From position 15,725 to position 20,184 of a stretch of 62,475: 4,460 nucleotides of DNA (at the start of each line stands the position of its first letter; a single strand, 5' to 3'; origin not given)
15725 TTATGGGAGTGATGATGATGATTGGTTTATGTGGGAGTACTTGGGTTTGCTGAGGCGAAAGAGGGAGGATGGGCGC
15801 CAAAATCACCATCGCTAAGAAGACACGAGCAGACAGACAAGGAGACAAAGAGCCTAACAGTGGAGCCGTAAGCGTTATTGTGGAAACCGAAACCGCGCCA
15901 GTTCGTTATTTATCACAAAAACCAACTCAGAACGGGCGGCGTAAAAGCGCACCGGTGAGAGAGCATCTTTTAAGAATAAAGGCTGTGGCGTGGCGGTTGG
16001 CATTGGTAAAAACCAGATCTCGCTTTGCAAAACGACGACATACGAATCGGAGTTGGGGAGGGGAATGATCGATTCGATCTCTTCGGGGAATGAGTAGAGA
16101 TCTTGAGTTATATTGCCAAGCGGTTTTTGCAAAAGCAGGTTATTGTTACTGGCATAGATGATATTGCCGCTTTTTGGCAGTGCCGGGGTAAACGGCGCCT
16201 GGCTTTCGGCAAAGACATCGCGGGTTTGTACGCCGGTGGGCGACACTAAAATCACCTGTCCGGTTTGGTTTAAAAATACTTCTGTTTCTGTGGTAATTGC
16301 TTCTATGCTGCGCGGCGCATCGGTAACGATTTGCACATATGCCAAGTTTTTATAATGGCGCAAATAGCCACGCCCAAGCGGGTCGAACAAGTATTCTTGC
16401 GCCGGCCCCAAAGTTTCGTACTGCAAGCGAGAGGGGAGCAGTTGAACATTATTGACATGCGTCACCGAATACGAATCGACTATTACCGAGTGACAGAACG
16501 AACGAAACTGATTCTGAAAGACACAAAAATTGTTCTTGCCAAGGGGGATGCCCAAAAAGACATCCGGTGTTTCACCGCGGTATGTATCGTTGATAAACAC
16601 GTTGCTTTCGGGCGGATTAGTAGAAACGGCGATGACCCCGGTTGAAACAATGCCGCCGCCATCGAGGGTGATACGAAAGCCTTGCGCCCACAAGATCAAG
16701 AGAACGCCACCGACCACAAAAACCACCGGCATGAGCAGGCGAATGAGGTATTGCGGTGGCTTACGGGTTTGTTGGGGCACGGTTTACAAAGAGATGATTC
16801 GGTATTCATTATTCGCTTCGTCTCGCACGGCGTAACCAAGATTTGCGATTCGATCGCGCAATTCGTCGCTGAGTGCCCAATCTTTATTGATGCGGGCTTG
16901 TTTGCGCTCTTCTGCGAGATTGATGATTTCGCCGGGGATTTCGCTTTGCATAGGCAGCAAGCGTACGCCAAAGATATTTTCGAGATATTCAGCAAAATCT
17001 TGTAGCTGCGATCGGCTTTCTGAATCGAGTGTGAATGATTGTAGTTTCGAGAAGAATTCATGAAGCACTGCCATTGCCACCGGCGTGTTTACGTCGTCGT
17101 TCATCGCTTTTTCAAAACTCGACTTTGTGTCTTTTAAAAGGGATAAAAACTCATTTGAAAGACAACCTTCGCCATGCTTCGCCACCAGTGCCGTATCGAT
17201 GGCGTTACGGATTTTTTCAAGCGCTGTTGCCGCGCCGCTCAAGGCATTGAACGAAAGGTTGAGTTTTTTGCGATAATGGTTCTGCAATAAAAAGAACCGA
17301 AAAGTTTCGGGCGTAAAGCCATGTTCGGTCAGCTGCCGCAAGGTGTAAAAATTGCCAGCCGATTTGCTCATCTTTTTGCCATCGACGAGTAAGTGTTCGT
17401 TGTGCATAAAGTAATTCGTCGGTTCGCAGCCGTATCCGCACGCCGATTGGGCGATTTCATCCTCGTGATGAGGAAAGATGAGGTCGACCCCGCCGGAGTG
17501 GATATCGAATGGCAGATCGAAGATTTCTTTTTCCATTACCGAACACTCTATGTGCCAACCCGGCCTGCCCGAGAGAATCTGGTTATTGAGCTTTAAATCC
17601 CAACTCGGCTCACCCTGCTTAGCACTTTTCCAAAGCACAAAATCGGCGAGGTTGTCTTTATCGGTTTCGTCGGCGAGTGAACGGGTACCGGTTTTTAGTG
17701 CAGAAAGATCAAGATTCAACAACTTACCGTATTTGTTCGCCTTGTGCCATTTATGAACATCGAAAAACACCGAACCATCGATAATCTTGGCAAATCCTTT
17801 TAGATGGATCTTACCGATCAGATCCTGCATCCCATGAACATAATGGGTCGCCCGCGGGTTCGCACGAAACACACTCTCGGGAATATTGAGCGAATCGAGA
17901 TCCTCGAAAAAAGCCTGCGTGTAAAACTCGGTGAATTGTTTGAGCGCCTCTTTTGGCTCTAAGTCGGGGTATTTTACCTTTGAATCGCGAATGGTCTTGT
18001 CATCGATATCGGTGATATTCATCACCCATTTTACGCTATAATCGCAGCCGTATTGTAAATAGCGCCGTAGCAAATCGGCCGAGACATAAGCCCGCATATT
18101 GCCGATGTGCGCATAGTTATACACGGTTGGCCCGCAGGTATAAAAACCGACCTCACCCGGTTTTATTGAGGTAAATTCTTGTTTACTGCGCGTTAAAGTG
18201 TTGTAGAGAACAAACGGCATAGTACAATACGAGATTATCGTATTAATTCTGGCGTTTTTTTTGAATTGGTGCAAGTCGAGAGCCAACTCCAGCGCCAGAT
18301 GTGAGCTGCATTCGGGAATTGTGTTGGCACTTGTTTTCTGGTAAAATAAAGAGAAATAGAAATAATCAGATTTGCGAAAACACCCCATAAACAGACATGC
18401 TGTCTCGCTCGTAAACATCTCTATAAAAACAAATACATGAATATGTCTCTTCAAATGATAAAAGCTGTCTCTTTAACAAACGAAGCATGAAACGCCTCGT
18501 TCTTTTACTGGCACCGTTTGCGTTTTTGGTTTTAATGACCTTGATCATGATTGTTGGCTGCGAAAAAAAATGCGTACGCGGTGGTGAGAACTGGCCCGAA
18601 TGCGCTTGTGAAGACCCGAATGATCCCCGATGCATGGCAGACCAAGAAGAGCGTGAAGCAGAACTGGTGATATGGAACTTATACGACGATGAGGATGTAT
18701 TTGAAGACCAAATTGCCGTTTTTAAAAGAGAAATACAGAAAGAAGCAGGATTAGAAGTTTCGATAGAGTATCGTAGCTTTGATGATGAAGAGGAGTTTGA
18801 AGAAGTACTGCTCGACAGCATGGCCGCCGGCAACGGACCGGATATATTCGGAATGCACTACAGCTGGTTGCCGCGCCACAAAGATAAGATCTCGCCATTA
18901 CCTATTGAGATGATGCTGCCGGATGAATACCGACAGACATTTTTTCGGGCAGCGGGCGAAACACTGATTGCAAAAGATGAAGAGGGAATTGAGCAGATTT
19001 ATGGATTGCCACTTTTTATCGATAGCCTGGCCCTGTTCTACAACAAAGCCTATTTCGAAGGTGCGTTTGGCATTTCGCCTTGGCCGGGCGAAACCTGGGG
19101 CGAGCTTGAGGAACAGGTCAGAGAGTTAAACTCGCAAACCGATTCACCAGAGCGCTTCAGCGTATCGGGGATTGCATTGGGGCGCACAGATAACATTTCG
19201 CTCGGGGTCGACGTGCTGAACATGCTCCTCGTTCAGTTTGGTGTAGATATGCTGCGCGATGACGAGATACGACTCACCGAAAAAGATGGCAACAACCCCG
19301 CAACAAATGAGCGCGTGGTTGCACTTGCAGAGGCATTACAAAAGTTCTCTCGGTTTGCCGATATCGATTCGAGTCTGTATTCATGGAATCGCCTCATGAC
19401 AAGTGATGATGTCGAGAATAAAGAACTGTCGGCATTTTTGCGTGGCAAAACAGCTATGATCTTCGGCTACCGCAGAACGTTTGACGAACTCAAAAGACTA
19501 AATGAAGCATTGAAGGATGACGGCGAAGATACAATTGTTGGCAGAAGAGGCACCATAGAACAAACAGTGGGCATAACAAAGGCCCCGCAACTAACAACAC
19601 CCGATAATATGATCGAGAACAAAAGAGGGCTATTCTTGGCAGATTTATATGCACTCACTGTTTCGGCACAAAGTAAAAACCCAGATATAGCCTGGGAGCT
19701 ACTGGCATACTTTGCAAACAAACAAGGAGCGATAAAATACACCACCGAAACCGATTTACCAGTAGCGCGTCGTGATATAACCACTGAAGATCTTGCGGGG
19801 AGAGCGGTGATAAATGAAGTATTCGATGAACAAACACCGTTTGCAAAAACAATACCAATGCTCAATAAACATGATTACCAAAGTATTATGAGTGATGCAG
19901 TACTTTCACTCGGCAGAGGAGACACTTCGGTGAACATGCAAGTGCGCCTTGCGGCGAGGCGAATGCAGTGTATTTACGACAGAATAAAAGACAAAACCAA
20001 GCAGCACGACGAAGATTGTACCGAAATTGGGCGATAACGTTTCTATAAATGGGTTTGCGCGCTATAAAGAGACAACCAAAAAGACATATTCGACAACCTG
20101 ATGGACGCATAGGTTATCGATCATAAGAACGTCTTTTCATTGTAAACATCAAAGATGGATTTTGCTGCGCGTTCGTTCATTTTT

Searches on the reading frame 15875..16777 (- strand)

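Call 73: search_protein_families(library=pfam, proteins=[window:15875-16777:-], max_evalue=0.0001)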
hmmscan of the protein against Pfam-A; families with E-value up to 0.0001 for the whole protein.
window:15875-16777:- (300 aa): 1 family
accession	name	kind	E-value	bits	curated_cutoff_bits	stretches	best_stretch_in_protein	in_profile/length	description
PF08308.17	PEGA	-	4e-06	27.1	20.8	1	47-109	2-64/71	PEGA domain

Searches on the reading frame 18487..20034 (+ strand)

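Call 73: search_protein_families(library=pfam, proteins=[window:18487-20034:+], max_evalue=0.0001)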
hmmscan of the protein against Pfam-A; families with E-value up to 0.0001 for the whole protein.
window:18487-20034:+ (516 aa): 1 family
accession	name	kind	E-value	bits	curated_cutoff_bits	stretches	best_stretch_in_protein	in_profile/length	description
PF01547.30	SBP_bac_1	-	2.5e-15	57.7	26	1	83-415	17-306/307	Bacterial extracellular solute-binding protein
